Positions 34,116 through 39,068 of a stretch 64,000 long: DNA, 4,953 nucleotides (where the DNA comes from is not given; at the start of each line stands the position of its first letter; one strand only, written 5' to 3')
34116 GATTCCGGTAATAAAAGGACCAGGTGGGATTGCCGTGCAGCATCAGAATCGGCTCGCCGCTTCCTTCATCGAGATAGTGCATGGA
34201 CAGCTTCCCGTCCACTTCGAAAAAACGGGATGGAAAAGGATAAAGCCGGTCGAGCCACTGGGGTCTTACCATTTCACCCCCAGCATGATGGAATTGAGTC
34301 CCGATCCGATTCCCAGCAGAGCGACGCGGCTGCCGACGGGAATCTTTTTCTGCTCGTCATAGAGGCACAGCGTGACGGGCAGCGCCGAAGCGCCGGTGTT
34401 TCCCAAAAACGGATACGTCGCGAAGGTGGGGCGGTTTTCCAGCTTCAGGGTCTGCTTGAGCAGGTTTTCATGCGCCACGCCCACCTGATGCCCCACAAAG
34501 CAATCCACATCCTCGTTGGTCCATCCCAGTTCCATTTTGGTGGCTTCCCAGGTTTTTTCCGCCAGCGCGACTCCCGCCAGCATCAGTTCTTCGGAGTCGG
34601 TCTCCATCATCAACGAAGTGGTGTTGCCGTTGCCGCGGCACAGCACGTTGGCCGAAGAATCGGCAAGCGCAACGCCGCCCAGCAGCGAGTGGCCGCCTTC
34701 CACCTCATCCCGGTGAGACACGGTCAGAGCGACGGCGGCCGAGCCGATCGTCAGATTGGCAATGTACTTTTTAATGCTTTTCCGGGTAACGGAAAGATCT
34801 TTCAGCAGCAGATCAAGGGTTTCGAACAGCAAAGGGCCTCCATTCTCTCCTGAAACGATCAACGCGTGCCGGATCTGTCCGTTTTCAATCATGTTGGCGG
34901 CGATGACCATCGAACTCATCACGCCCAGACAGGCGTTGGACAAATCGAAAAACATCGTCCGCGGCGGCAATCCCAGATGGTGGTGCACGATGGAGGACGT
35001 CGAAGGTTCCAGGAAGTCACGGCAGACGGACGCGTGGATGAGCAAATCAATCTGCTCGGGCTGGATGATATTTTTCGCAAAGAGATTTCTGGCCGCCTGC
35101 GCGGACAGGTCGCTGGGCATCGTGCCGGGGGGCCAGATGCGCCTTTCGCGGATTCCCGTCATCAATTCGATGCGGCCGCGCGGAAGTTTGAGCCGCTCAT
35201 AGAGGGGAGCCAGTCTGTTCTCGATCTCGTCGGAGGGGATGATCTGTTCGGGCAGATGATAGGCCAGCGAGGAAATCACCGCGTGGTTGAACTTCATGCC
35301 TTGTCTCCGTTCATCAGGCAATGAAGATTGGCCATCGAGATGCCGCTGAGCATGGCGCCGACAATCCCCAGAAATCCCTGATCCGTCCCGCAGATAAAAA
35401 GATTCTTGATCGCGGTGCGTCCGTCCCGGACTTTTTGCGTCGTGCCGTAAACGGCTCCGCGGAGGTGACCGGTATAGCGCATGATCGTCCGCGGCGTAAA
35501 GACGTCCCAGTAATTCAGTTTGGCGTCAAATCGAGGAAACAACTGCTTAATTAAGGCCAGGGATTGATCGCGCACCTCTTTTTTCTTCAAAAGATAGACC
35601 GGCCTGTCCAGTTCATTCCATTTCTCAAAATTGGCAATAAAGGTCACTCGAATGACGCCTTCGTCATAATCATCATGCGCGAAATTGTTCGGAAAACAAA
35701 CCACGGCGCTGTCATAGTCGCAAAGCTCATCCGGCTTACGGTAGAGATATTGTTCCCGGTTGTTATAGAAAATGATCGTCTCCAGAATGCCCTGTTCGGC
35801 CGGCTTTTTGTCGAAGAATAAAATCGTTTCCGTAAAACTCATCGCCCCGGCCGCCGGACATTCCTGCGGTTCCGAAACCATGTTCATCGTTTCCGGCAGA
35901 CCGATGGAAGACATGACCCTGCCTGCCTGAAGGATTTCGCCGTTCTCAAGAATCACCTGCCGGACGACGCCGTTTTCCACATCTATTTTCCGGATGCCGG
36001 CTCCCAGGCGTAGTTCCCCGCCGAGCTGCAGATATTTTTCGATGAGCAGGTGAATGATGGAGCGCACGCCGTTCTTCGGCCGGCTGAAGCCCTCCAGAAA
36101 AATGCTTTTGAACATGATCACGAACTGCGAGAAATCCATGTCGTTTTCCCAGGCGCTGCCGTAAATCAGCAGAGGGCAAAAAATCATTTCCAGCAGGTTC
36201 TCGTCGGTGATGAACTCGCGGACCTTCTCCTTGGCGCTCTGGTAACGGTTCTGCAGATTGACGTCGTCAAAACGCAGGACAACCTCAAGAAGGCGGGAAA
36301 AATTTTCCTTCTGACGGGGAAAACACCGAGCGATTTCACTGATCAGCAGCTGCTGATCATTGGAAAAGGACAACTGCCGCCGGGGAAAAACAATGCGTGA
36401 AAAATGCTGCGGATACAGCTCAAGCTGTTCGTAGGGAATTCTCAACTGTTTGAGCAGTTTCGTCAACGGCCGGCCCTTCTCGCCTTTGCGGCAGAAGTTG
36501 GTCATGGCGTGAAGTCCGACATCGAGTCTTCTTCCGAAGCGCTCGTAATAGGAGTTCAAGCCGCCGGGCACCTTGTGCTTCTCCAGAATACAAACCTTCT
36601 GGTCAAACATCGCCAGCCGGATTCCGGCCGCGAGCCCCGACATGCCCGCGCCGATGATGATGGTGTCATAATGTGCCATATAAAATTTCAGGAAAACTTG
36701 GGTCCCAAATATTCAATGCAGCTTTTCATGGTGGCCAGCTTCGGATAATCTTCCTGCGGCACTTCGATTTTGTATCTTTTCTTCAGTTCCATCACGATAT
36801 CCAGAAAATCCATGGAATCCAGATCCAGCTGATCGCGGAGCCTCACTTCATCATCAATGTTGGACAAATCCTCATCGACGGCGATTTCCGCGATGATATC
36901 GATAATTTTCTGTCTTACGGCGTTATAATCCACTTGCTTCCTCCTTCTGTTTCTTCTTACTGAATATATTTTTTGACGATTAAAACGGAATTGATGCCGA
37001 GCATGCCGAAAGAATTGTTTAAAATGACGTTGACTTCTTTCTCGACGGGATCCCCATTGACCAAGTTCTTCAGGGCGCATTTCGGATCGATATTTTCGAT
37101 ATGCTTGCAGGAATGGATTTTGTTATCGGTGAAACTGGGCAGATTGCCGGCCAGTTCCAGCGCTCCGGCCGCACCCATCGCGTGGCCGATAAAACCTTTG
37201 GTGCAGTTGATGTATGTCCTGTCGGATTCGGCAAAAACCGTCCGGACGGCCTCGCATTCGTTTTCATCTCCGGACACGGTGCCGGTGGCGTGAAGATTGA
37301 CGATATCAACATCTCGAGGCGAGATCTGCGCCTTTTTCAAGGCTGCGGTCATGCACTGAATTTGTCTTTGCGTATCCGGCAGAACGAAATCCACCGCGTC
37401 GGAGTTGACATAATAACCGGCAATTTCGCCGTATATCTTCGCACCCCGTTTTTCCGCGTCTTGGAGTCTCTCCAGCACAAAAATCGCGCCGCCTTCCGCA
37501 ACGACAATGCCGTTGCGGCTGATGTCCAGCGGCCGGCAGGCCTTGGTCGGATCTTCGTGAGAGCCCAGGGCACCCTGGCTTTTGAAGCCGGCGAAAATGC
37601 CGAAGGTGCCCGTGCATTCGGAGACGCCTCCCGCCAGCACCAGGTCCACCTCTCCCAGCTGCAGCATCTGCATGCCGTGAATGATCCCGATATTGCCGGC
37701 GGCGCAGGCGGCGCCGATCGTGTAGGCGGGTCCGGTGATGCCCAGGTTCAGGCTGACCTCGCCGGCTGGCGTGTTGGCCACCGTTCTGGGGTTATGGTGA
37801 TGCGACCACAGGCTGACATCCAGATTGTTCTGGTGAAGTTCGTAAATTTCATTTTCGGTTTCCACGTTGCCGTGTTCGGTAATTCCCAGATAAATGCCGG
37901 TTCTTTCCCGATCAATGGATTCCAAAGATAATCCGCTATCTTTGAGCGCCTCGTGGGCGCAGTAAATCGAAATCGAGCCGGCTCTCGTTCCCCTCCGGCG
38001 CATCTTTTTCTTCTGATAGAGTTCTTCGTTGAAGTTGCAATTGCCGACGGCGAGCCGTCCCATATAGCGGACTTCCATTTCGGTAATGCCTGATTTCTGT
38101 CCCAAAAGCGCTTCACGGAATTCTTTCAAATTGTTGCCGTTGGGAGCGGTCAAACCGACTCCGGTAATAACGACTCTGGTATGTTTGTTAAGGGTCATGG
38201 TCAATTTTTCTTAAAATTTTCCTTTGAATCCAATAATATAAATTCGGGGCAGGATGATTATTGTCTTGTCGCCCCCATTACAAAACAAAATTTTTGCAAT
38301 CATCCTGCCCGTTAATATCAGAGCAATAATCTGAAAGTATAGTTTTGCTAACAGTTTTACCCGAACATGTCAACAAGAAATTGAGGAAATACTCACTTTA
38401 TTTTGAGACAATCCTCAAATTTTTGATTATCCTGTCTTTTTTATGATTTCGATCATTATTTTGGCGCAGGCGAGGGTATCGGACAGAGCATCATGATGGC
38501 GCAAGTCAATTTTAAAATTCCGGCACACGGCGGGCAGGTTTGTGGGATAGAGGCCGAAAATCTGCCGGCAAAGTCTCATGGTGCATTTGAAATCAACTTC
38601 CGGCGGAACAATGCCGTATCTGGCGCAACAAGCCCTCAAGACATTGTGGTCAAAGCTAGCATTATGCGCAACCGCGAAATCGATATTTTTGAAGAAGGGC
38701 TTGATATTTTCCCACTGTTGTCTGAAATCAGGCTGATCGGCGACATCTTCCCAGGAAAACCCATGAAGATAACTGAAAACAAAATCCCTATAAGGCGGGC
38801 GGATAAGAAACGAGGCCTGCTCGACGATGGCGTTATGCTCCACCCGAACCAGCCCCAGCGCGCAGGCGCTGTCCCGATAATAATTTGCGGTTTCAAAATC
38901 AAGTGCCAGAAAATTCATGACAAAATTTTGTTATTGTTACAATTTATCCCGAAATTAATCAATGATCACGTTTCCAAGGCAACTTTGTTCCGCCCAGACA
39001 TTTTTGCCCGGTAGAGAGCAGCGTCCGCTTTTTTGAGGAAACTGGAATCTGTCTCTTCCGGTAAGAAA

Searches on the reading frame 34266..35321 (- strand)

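Call 7: search_protein_families(library=pfam, proteins=[window:34266-35321:-])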
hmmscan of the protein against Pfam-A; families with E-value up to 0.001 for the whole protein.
window:34266-35321:- (351 aa): 4 families
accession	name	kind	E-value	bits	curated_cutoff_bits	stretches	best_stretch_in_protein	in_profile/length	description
PF08541.16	ACP_syn_III_C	-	5.3e-15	55.8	26.6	1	265-344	4-83/90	3-Oxoacyl-[acyl-carrier-protein (ACP)] synthase III C terminal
PF00108.29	Thiolase_N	-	7e-08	32.6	26.4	1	67-160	21-114/260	Thiolase, N-terminal domain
PF08545.16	ACP_syn_III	-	2.7e-07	30.8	24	1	125-160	1-36/80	3-Oxoacyl-[acyl-carrier-protein (ACP)] synthase III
PF08392.18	FAE1_CUT1_RppA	-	7.8e-06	25.9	27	1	75-160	89-174/290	FAE1/Type III polyketide synthase-like protein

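Call 14: search_protein_families(library=ncbifam, proteins=[window:34266-35321:-], max_evalue=0.00001)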
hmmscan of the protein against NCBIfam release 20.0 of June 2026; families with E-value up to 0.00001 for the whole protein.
window:34266-35321:- (351 aa): 10 families
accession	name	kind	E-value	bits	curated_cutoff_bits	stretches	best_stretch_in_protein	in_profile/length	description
NF006720.0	PRK09258.1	equivalog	2.5e-119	398.5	285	1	9-351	1-338/338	3-oxoacyl-ACP synthase III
NF006829.0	PRK09352.1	subfamily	2.4e-33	115.5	249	2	13-160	4-143/322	beta-ketoacyl-ACP synthase 3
TIGR00747.1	fabH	subfamily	1.4e-30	106.5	292.1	2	14-160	3-141/322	beta-ketoacyl-ACP synthase III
NF004623.0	PRK05963.1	equivalog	3.3e-25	89.1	437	2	14-157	6-140/328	beta-ketoacyl-ACP synthase III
NF005541.0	PRK07204.1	equivalog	5.1e-22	78.7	402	2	16-159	7-143/329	beta-ketoacyl-ACP synthase III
NF009519.0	PRK12880.1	equivalog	1.2e-18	67.6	436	1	10-159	4-149/353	beta-ketoacyl-ACP synthase III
NF005308.0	PRK06840.1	equivalog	6.3e-13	48.5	315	1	12-160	3-145/339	3-oxoacyl-ACP synthase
NF003274.0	PRK04262.1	equivalog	3.9e-10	39.3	244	1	71-157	53-139/347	hydroxymethylglutaryl-CoA synthase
NF005293.2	PRK06816.1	subfamily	4.1e-08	32.7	450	1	16-160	3-151/378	StlD/DarB family beta-ketosynthase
TIGR01930.1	AcCoA-C-Actrans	subfamily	2.1e-07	30.3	240.55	1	67-154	19-106/385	acetyl-CoA C-acyltransferase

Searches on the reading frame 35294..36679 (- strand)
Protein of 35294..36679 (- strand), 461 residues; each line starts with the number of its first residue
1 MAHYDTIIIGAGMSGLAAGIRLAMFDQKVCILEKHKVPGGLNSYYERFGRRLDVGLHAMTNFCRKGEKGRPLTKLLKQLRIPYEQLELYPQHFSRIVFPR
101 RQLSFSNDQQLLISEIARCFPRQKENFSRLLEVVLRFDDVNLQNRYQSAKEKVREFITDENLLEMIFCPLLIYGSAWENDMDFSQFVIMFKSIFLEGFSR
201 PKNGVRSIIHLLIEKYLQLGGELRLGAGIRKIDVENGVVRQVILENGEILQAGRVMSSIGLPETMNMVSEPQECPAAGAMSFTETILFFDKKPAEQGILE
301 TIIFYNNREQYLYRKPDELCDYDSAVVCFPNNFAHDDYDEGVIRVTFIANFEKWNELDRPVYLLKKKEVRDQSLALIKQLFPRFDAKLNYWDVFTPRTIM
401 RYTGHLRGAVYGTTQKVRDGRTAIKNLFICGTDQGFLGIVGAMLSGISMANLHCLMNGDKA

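Call 7: search_protein_families(library=pfam, proteins=[window:35294-36679:-])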
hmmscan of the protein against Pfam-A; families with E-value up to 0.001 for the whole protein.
window:35294-36679:- (461 aa): 9 families
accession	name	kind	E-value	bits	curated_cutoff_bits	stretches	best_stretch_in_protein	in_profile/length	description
PF01593.30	Amino_oxidase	-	2.4e-16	60.5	19.8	1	13-451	1-440/443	Flavin containing amine oxidoreductase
PF13450.12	NAD_binding_8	-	2.4e-11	44.2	21.9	1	8-76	1-65/68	NAD(P)-binding Rossmann-like domain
PF00890.30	FAD_binding_2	-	3.8e-06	26.8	20.4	1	5-40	1-36/414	FAD binding domain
PF07992.20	Pyr_redox_2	-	4e-06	26.9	26.1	0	4-39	1-37/291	Pyridine nucleotide-disulphide oxidoreductase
PF01266.30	DAO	-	1.5e-05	25.1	27.9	1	5-40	1-37/353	FAD dependent oxidoreductase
PF01946.23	Thi4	-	2e-05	24.4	26.2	1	2-40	16-55/235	Thi4 family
PF03486.20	HI0933_like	-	5.8e-05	23.1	50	0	5-39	2-36/244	HI0933-like protein Rossmann domain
PF13738.12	Pyr_redox_3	-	0.00022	21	30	1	7-46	1-41/305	Pyridine nucleotide-disulphide oxidoreductase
PF12831.13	FAD_oxidored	-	0.00027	20.8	27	1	5-43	1-39/416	FAD dependent oxidoreductase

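Call 14: search_protein_families(library=ncbifam, proteins=[window:35294-36679:-], max_evalue=0.00001)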
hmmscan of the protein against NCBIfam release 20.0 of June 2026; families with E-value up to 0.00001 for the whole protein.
window:35294-36679:- (461 aa): 13 families
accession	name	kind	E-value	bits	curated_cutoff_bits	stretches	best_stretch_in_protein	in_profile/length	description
TIGR02730.1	carot_isom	equivalog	1.5e-28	99.9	586.9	2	148-447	171-482/493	carotenoid isomerase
TIGR02733.1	desat_CrtD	equivalog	1.5e-15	56.9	549.7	2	345-432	373-466/492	C-3',4' desaturase CrtD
TIGR02734.1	crtI_fam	subfamily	6.3e-15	54.8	238.1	1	7-133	2-124/504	phytoene desaturase family protein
NF058655.1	CrtID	equivalog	2.2e-12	46.6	640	1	7-55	2-50/478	bifunctional phytoene desaturase/3,4-desaturase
NF005560.0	PRK07233.1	equivalog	2.3e-12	46.5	252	1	7-54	4-51/435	hypothetical protein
NF045637.1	carotdesatCrtDProt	equivalog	4.3e-11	42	580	1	7-57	2-52/485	1-hydroxycarotenoid 3,4-desaturase CrtD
NF005548.0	PRK07208.1-4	equivalog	1.5e-09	37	389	1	5-59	5-59/488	hypothetical protein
TIGR03467.1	HpnE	equivalog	1.8e-09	37.4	283.05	1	7-317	2-320/430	hydroxysqualene dehydroxylase HpnE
NF045689.1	BCarotKetCrtO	equivalog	2.6e-09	36.2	1000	0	1-42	1-42/563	beta-carotene ketolase CrtO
NF005547.0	PRK07208.1-3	equivalog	1.9e-08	33.5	380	0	6-59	7-60/465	hypothetical protein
NF042421.1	hydcarot_desat_CrtD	equivalog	9.4e-08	30.9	500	0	6-58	4-56/487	1-hydroxycarotenoid 3,4-desaturase CrtD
NF005545.0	PRK07208.1-1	equivalog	5.2e-07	28.4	451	0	3-59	7-64/504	hypothetical protein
NF005546.0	PRK07208.1-2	equivalog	1.1e-06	27.5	418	0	5-58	6-60/527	hypothetical protein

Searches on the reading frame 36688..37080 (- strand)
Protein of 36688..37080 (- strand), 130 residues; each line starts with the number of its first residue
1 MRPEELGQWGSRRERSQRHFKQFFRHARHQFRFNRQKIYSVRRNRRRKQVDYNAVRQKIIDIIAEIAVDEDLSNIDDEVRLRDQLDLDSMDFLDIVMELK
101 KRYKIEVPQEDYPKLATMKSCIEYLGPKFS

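Call 8: search_protein_families(library=pfam, proteins=[window:36688-37080:-])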
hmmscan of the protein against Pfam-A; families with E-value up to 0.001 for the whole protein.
window:36688-37080:- (130 aa): 1 family
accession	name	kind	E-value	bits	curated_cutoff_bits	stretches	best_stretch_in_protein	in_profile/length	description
PF00550.31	PP-binding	-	1.8e-06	28.5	20.8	1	57-115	1-57/67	Phosphopantetheine attachment site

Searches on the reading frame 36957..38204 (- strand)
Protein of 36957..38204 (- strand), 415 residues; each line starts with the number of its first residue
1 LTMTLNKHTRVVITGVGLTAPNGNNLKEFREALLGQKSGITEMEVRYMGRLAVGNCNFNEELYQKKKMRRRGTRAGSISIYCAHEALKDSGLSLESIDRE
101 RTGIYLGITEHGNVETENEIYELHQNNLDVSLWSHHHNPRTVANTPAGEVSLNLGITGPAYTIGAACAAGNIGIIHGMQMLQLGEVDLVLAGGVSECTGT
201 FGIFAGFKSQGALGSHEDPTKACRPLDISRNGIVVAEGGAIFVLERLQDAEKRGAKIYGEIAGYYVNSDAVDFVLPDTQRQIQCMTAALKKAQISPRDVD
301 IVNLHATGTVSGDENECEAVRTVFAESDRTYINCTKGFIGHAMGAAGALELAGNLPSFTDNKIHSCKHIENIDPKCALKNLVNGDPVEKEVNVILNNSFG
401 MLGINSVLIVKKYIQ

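Call 7: search_protein_families(library=pfam, proteins=[window:36957-38204:-])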
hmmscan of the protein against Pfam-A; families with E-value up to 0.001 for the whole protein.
window:36957-38204:- (415 aa): 3 families
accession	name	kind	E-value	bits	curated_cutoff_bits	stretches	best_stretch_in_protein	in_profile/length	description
PF00109.32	ketoacyl-synt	-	9.9e-42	143.7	20.8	1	9-250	2-252/252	Beta-ketoacyl synthase, N-terminal domain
PF02801.28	Ketoacyl-synt_C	-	1.5e-26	93.2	20.8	1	258-369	1-118/119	Beta-ketoacyl synthase, C-terminal domain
PF00108.29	Thiolase_N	-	1e-06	28.8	26.4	1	144-195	60-113/260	Thiolase, N-terminal domain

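Call 14: search_protein_families(library=ncbifam, proteins=[window:36957-38204:-], max_evalue=0.00001)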
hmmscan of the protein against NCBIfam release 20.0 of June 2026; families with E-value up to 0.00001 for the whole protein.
window:36957-38204:- (415 aa): 20 families
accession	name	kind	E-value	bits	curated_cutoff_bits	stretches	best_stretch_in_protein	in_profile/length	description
TIGR03150.1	fabF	equivalog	3.7e-89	299.2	493.75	1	10-411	2-407/407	beta-ketoacyl-ACP synthase II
NF005589.0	PRK07314.1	subfamily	2e-87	293.6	387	1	8-413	3-412/413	beta-ketoacyl-ACP synthase II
NF004970.0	PRK06333.1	subfamily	3.8e-77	259.9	525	1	7-414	2-423/424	beta-ketoacyl-ACP synthase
NF005490.0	PRK07103.1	equivalog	2.1e-71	241.2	445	1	8-412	3-412/414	polyketide beta-ketoacyl:acyl carrier protein synthase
NF005935.0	PRK07967.1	equivalog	6.2e-70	236.1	630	1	10-413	3-404/406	beta-ketoacyl-ACP synthase I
NF006587.0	PRK09116.1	equivalog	1.4e-65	221.7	470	1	9-413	2-407/408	beta-ketoacyl-ACP synthase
NF006274.0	PRK08439.1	equivalog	3.3e-63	213.8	621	1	9-412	2-405/406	beta-ketoacyl-ACP synthase II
NF005916.1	PRK07910.1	equivalog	4.1e-55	187.4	560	1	4-412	7-417/418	KasA/KasB family beta-ketoacyl-ACP synthase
NF006434.0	PRK08722.1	equivalog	2.3e-54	184.8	759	1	9-412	4-413/414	beta-ketoacyl-ACP synthase II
NF006618.0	PRK09185.1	subfamily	4.2e-54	184.1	407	1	9-411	3-391/394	beta-ketoacyl-ACP synthase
NF004618.0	PRK05952.1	equivalog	2.7e-52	177.9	455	1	10-412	3-382/384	beta-ketoacyl-ACP synthase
NF058662.1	cispenta_AmcF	equivalog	1.1e-44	153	325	1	11-411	2-368/369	cispentacin biosynthesis acyltransferase subunit AmcF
NF005076.0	PRK06501.1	equivalog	1.7e-41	142.5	629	1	11-412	13-422/425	beta-ketoacyl-ACP synthase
NF045894.1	PKS_plus_SDR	equivalog_domain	1.5e-37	128.9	1740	1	83-348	98-355/1515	type I polyketide synthase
NF041183.1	Pks2_ls1_myc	equivalog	1.9e-32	111.3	2400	1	82-372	97-375/2086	sulfolipid-1 biosynthesis phthioceranic/hydroxyphthioceranic acid synthase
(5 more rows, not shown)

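Call 34: find_related_loci(query=window:36957-38204:-, collection=genome_contigs, flank=10000)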
Query window:36957-38204:- (415 aa) in genome_contigs; peptide patterns used: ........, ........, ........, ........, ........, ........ (x = any residue, [..] = any of these).
474 stretches matched a pattern; 427 encode a relative of the query (tblastn E <= 1e-3); the best 80 are kept; 80 distinct loci.
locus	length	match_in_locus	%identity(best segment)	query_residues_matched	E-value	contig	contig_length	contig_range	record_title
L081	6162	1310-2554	88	3-415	0e+0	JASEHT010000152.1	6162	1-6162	MAG: Smithella sp. isolate Yes70-30 NODE_152_length_6162_cov_5.594727, whole genome shotgun sequence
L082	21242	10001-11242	86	2-415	0e+0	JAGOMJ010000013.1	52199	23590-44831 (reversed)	MAG: Smithella sp. isolate Go_SlDig_bin_11 Go_SlDig_1613_length_52199_cov_39.325088, whole genome shotgun sequence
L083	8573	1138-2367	85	3-412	0e+0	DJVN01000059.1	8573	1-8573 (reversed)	MAG TPA_asm: Syntrophaceae bacterium UBA6255 UBA6255_contig_157470, whole genome shotgun sequence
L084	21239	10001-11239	85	3-415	0e+0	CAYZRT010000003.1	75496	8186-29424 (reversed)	MAG TPA_asm: uncultured Smithella sp. isolate SRP192927_co6_71 genome assembly, contig: NODE_352_length_75496_cov_12.066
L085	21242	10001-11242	85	2-415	0e+0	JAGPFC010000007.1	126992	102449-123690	MAG: Smithella sp. isolate Gw_SlDig_bin_149 Gw_SlDig_109_length_126992_cov_17.536192, whole genome shotgun sequence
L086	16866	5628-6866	84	3-415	0e+0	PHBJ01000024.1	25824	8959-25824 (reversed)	MAG: Deltaproteobacteria bacterium HGW-Deltaproteobacteria-13 08E140C01_z5_2013_Ig3399_v2_scaffold_1416, whole genome sh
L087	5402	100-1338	84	1-413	0e+0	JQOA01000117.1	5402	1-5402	Smithella sp. D17 contig_223, whole genome shotgun sequence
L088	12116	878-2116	84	3-415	0e+0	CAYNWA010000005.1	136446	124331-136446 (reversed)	MAG TPA_asm: uncultured Smithella sp. isolate binchicken_co405_44 genome assembly, contig: NODE_145_length_136446_cov_35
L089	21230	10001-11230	86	6-415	0e+0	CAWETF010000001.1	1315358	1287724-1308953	MAG: uncultured delta proteobacterium isolate MFD01476.bin.1.246 genome assembly, contig: contig_20108, whole genome sho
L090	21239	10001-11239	83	1-413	0e+0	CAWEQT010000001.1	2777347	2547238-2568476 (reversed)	MAG: uncultured delta proteobacterium isolate MFD01828.bin.1.70 genome assembly, contig: contig_19051, whole genome shot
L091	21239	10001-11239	84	1-413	0e+0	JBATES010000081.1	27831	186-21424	MAG: Smithella sp. isolate MFD10098_ilm_asm_bin11 k127_20873, whole genome shotgun sequence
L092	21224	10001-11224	85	1-408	0e+0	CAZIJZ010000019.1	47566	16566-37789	MAG TPA_asm: uncultured Smithella sp. isolate SRP294416_co1_273 genome assembly, contig: NODE_1084_length_47566_cov_66.2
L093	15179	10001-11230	83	6-415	0e+0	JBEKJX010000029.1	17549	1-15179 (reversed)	MAG: Smithella sp. isolate SPRUCE 333 SPRUCE_333_29, whole genome shotgun sequence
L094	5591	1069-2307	83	1-413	0e+0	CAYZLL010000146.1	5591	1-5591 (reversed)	MAG TPA_asm: uncultured Smithella sp. isolate SRP192927_co1_877 genome assembly, contig: NODE_41204_length_5591_cov_7.23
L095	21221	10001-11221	84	1-407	0e+0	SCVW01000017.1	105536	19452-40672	MAG: Smithella sp. isolate SDB_sulfate1 contig-4000001, whole genome shotgun sequence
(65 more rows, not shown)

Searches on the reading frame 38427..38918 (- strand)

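Call 8: search_protein_families(library=pfam, proteins=[window:38427-38918:-])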
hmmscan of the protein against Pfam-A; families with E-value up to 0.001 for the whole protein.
window:38427-38918:- (163 aa): 2 families
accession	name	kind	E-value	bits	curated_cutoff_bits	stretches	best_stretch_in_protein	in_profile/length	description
PF00929.31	RNase_T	-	4.8e-18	66.7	24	1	5-155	2-164/164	Exonuclease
PF16473.11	Rv2179c-like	-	0.0002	21.5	27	1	70-158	85-176/177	3'-5' exoribonuclease Rv2179c-like domain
